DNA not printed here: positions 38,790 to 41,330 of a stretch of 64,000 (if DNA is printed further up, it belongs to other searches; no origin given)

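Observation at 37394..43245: CbbQ/NorQ-type MoxR ATPase - metallophosphoesterase - giant CbbO/NorD-like VWA protein cassette with no obvious client enzyme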

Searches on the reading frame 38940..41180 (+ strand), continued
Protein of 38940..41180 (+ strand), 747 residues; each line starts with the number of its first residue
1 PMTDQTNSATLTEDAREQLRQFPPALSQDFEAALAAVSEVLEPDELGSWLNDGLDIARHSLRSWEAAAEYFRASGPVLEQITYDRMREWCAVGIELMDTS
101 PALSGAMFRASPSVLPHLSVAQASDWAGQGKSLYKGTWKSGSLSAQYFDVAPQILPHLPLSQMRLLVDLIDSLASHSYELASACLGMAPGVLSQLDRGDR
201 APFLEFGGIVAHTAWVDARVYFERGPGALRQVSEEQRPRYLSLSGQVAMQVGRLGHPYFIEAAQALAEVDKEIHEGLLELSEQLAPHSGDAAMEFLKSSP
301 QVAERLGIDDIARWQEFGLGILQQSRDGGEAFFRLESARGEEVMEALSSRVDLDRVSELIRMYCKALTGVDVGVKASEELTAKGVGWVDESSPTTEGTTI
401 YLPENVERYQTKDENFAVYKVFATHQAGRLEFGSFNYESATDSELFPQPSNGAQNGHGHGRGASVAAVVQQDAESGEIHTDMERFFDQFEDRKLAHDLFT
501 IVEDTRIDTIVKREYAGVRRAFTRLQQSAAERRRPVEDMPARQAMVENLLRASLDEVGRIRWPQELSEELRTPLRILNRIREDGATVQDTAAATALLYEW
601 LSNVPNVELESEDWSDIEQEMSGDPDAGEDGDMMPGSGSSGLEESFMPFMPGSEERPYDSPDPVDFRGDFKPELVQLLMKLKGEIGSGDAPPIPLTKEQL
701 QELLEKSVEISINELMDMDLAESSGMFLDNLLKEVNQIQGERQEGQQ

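Call 87: search_protein_families(library=pfam, proteins=[P0192, P0219, P0235, P0166, P0218, P0224, P0225, P0238, P0253, P0255], max_evalue=0.001)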
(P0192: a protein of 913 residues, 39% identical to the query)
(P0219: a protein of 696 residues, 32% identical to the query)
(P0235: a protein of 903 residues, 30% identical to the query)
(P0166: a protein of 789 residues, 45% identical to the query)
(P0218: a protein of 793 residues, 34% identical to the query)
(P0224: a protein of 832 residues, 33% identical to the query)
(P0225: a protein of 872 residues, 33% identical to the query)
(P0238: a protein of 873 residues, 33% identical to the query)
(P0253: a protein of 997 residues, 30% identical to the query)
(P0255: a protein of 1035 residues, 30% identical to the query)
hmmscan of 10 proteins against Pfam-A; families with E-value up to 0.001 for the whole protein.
P0192 (913 aa): 2 families
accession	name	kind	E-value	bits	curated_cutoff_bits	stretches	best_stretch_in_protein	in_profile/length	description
PF00512.31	HisKA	-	5.3e-14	52.5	26.9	1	316-374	2-58/66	His Kinase A (phospho-acceptor) domain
PF08448.16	PAS_4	-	1.3e-07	32.3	23.1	1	198-308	2-107/110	PAS fold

P0219 (696 aa): 0 families

P0235 (903 aa): 3 families
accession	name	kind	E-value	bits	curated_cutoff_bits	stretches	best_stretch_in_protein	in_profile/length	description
PF00092.34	VWA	-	3.2e-06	27.9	23.8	1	736-880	21-155/174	von Willebrand factor type A domain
PF13519.12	VWA_2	-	1.2e-05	26.3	27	1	699-824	1-106/107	von Willebrand factor type A domain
PF05762.20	VWA_CoxE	-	0.00021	21.3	26.4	0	638-711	3-71/222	VWA domain containing CoxE-like protein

P0166 (789 aa): 1 family
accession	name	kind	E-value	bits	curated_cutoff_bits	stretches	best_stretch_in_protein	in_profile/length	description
PF00092.34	VWA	-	4.3e-06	27.5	23.8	1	666-773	63-163/174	von Willebrand factor type A domain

P0218 (793 aa): 1 family
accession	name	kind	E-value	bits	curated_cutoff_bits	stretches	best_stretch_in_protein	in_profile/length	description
PF00092.34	VWA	-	3.5e-06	27.8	23.8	1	637-770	37-155/174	von Willebrand factor type A domain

P0224 (832 aa): 1 family
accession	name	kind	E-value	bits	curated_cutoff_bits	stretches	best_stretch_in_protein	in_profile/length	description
PF00092.34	VWA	-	2.4e-05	25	23.8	1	671-809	27-155/174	von Willebrand factor type A domain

P0225 (872 aa): 1 family
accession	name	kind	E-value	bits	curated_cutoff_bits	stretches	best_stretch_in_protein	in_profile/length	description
PF00092.34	VWA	-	1.5e-06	29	23.8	1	707-855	23-164/174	von Willebrand factor type A domain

P0238 (873 aa): 1 family
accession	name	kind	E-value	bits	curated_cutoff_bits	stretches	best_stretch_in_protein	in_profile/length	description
PF00092.34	VWA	-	3.3e-06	27.9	23.8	1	706-851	21-158/174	von Willebrand factor type A domain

P0253 (997 aa): 2 families
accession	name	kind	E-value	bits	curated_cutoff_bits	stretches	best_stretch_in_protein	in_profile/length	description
PF00092.34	VWA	-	4e-09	37.4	23.8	1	809-969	2-150/174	von Willebrand factor type A domain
PF13519.12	VWA_2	-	0.00033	21.7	27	0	809-923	1-106/107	von Willebrand factor type A domain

P0255 (1035 aa): 1 family
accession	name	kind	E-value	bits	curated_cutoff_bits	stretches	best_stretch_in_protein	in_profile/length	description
PF00092.34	VWA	-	1.9e-06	28.7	23.8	1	851-1020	17-163/174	von Willebrand factor type A domain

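Call 88: list_cluster_members(proteins=[P0166, P0218, P0224, P0225, P0238, P0235, P0253, P0255, P0219, P0242])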
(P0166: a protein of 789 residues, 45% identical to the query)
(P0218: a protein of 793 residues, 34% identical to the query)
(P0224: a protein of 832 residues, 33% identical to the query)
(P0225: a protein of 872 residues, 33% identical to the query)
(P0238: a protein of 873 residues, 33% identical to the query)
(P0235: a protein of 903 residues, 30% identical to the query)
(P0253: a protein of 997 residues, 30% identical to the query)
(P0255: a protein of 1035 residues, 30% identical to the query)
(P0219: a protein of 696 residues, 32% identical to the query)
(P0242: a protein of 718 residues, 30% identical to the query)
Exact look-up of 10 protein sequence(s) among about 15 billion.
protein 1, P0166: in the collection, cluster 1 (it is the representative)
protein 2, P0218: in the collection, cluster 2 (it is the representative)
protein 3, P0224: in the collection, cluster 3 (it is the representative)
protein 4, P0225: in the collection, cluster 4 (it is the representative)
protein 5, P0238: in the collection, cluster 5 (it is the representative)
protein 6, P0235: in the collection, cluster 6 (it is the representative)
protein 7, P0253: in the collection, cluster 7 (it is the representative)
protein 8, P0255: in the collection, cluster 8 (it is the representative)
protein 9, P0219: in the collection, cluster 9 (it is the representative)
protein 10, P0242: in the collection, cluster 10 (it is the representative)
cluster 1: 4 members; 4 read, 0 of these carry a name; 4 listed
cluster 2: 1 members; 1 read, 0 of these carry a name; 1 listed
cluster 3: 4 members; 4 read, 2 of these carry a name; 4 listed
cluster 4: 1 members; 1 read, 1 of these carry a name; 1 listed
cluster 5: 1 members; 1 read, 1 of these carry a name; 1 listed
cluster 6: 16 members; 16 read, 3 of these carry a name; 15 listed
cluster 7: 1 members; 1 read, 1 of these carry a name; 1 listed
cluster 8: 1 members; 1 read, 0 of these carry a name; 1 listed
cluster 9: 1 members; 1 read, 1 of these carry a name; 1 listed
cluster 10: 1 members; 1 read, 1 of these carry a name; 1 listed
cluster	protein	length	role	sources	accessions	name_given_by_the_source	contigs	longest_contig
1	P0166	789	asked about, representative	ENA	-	-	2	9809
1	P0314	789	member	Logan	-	-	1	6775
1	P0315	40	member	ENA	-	-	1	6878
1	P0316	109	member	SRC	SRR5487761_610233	-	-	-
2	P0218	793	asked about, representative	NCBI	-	-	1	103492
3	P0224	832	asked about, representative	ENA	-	-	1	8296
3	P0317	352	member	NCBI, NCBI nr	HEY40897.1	MAG TPA: hypothetical protein G4O18_03455, partial [Dehalococcoidia bacterium] | hypothetical protein [Dehalococcoidia bacterium]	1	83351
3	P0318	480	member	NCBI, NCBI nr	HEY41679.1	MAG TPA: VWA domain-containing protein [Dehalococcoidia bacterium] | VWA domain-containing protein [Dehalococcoidia bacterium]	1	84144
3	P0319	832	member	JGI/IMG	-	-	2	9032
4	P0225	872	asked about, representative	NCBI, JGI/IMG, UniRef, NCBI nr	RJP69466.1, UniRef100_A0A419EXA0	MAG: VWA domain-containing protein [Candidatus Abyssobacteria bacterium SURF_17] | VWA domain-containing protein n=1 Tax=Candidatus Abyssobacteria bacterium SURF_17 ... | MAG: VWA domain-containing protein [Candidatus Abyssubacteria bacterium SURF_17]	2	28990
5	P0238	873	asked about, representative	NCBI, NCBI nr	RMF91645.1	MAG: hypothetical protein D6736_04850 [Nitrospinota bacterium]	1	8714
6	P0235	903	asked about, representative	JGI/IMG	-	-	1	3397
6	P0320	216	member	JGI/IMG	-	nitric oxide reductase NorD protein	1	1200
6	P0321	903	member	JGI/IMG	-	hypothetical protein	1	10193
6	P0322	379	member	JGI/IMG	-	nitric oxide reductase activation protein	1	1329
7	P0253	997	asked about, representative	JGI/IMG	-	nitric oxide reductase NorD protein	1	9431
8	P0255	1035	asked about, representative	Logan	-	-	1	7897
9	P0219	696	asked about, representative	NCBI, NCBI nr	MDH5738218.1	MAG: hypothetical protein OEZ23_07890, partial [Gammaproteobacteria bacterium] | hypothetical protein [Gammaproteobacteria bacterium]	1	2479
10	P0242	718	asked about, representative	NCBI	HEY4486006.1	MAG TPA: hypothetical protein VI702_06800, partial [Nitrospiria bacterium]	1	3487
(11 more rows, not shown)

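Call 89: find_encoding_contigs(protein=P0218, flank=10000, max_places=1)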
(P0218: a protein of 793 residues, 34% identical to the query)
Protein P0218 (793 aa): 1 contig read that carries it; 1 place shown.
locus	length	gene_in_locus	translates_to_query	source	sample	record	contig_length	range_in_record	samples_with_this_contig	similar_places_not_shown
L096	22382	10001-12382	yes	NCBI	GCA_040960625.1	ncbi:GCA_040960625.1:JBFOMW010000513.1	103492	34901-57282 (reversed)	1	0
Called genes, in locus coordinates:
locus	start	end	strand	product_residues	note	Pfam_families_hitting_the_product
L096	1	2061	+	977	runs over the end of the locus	PF01315:Ald_Xan_dh_C, PF02738:MoCoBD_1, PF20256:MoCoBD_2, PF00111:Fer2 (weak), PF01799:Fer2_2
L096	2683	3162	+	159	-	PF22785:Tc-R-P, PF05706:CDKN3 (weak), PF22741:PTP-NADK, PF22784:PTP-SAK, PF00782:DSPc (weak)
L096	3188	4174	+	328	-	PF13480:Acetyltransf_6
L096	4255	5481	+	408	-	PF20706:GT4-conflict, PF13439:Glyco_transf_4, PF13579:Glyco_trans_4_4, PF00534:Glycos_transf_1, PF13692:Glyco_trans_1_4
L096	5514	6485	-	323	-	PF13302:Acetyltransf_3 (faint), PF13420:Acetyltransf_4 (weak), PF00583:Acetyltransf_1, PF13673:Acetyltransf_10, PF13508:Acetyltransf_7, PF08445:FR47 (weak)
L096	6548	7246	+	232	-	PF02585:PIG-L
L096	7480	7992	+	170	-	PF04978:MST, PF05163:DinB (faint), PF12867:DinB_2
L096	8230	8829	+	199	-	PF05908:Gamma_PGA_hydro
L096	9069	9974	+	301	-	PF07728:AAA_5, PF08406:CbbQ_C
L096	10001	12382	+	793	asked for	PF00092:VWA (weak)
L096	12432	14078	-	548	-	PF00496:SBP_bac_5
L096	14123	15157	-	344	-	PF02558:ApbA, PF08546:ApbA_C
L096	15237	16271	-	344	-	PF02558:ApbA, PF08546:ApbA_C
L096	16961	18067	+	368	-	PF00795:CN_hydrolase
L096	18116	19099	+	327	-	PF03401:TctC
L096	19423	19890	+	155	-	PF07331:TctB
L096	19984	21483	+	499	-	PF01970:TctA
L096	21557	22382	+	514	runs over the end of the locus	PF01170:UPF0020, PF05175:MTS (weak), PF13847:Methyltransf_31 (faint)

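Call 100: find_related_loci(query=A4, collection=metagenome_contigs, flank=8000)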
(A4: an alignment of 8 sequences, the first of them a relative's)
Query A4 (872 aa) in metagenome_contigs; peptide patterns used: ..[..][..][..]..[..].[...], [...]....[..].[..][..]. (x = any residue, [..] = any of these).
600 stretches matched a pattern (row limit reached: there are more); 514 encode a relative of the query (tblastn E <= 1e-3); the best 80 are kept; 80 distinct loci.
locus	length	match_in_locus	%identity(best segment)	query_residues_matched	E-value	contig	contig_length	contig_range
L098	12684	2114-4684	57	2-871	0e+0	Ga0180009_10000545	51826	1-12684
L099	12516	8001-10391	42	91-872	0e+0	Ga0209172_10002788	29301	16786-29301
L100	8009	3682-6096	40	26-872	7e-180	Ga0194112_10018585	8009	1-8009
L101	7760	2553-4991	39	37-872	7e-176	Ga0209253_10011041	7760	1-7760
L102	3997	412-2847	39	37-872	1e-178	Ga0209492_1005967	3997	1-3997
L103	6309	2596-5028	35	31-872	4e-153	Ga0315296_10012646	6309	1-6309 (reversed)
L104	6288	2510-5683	38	25-871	1e-152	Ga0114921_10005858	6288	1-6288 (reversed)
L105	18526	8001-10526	35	26-871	2e-150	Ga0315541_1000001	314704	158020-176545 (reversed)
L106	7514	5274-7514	39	56-826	1e-150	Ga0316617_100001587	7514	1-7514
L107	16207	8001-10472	36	53-871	9e-150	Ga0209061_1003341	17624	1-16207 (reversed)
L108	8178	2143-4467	35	84-872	5e-150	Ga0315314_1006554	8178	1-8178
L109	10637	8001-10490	35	38-871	9e-148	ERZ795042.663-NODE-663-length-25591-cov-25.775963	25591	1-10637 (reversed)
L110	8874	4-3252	35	28-871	1e-146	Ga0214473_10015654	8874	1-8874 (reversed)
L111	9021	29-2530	34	38-871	5e-146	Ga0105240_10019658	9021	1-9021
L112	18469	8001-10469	35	53-871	1e-143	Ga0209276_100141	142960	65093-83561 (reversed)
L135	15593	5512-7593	35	104-872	3e-135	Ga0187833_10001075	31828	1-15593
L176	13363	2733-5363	37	12-872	2e-171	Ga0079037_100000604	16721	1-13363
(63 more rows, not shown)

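Call 110: search_protein_families(library=pfam, proteins=[L176:83-2458:+, L176:2598-5366:+, L176:5504-6361:-, L176:7366-8613:+, L106:543-1487:+, L106:1489-1953:+, L106:2252-4744:+, L135:2838-3782:+, L135:7607-9925:-, L135:10021-10623:-], max_evalue=0.0001)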
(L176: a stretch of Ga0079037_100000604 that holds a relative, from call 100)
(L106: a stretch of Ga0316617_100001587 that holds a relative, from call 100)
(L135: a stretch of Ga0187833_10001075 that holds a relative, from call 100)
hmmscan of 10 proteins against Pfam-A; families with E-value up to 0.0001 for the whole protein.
L176:83-2458:+ (791 aa): 3 families
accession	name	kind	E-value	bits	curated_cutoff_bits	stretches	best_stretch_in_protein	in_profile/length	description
PF20256.3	MoCoBD_2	-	2e-81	274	27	1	439-723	2-283/283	Molybdopterin cofactor-binding domain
PF02738.23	MoCoBD_1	-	2.8e-80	269.4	27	1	171-413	2-244/244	Molybdopterin cofactor-binding domain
PF01315.27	Ald_Xan_dh_C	-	3.9e-30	104.8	31.3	1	53-154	6-110/110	Aldehyde oxidase and xanthine dehydrogenase, a/b hammerhead domain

L176:2598-5366:+ (922 aa): 3 families
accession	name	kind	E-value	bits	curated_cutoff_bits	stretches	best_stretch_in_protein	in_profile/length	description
PF00092.34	VWA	-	1.7e-06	28.8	23.8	1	755-899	21-155/174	von Willebrand factor type A domain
PF13519.12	VWA_2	-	2.5e-06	28.5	27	1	718-843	1-106/107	von Willebrand factor type A domain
PF05762.20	VWA_CoxE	-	2.7e-05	24.2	26.4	0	657-730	3-71/222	VWA domain containing CoxE-like protein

L176:5504-6361:- (285 aa): 1 family
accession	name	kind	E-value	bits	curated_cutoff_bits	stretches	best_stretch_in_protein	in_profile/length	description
PF01790.23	LGT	-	1.8e-80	270.1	24.9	1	25-268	1-239/240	Prolipoprotein diacylglyceryl transferase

L176:7366-8613:+ (415 aa): 2 families
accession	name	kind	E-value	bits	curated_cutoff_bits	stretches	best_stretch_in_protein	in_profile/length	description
PF13458.12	Peripla_BP_6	-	2.2e-58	199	31.7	1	30-377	1-335/343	Periplasmic binding protein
PF13433.12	Peripla_BP_5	-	4.5e-22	79.1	27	2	164-364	126-319/363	Periplasmic binding protein domain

L106:543-1487:+ (314 aa): 2 families
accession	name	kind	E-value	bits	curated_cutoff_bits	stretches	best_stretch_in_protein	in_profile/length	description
PF00941.27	FAD_binding_5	-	4.5e-45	154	27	1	22-190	4-169/170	FAD binding domain in molybdopterin dehydrogenase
PF03450.22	CO_deh_flav_C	-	2.3e-21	76.3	25.5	1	200-301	3-101/102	CO dehydrogenase flavoprotein C-terminal domain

L106:1489-1953:+ (154 aa): 3 families
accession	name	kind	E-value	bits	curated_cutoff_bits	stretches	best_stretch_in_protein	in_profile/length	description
PF01799.25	Fer2_2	-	2.6e-30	104.8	30.3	1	76-149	1-75/75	[2Fe-2S] binding domain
PF00111.32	Fer2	-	2.7e-08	34.1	21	1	9-60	2-53/77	2Fe-2S iron-sulfur cluster binding domain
PF13085.11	Fer2_3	-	2.3e-06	28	27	1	40-82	50-91/107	2Fe-2S iron-sulfur cluster binding domain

L106:2252-4744:+ (830 aa): 3 families
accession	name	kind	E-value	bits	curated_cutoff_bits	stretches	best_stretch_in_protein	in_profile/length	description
PF20256.3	MoCoBD_2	-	3.3e-84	283.2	27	1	479-762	3-283/283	Molybdopterin cofactor-binding domain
PF02738.23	MoCoBD_1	-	7e-81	271.3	27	1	210-452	2-244/244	Molybdopterin cofactor-binding domain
PF01315.27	Ald_Xan_dh_C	-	3.2e-29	101.9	31.3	1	93-193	7-110/110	Aldehyde oxidase and xanthine dehydrogenase, a/b hammerhead domain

L135:2838-3782:+ (314 aa): 2 families
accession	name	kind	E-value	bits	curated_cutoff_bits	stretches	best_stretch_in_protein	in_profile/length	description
PF00378.25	ECH_1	-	1.5e-45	155.9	27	1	51-313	2-250/251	Enoyl-CoA hydratase/isomerase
PF16113.10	ECH_2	-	1e-25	91.4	27.2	1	56-241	2-177/335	Enoyl-CoA hydratase/isomerase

L135:7607-9925:- (772 aa): 2 families
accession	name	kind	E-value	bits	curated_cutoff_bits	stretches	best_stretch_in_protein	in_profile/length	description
PF20256.3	MoCoBD_2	-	4.7e-30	105.5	27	2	85-221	49-183/283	Molybdopterin cofactor-binding domain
PF02738.23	MoCoBD_1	-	1.3e-28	100.2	27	1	357-583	10-239/244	Molybdopterin cofactor-binding domain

L135:10021-10623:- (200 aa): 3 families
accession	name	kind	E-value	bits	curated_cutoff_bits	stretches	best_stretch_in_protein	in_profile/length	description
PF01799.25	Fer2_2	-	1.4e-22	80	30.3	1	140-200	1-62/75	[2Fe-2S] binding domain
PF00111.32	Fer2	-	4.8e-09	36.5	21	1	73-126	2-55/77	2Fe-2S iron-sulfur cluster binding domain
PF13085.11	Fer2_3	-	1.2e-05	25.8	27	1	103-155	49-91/107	2Fe-2S iron-sulfur cluster binding domain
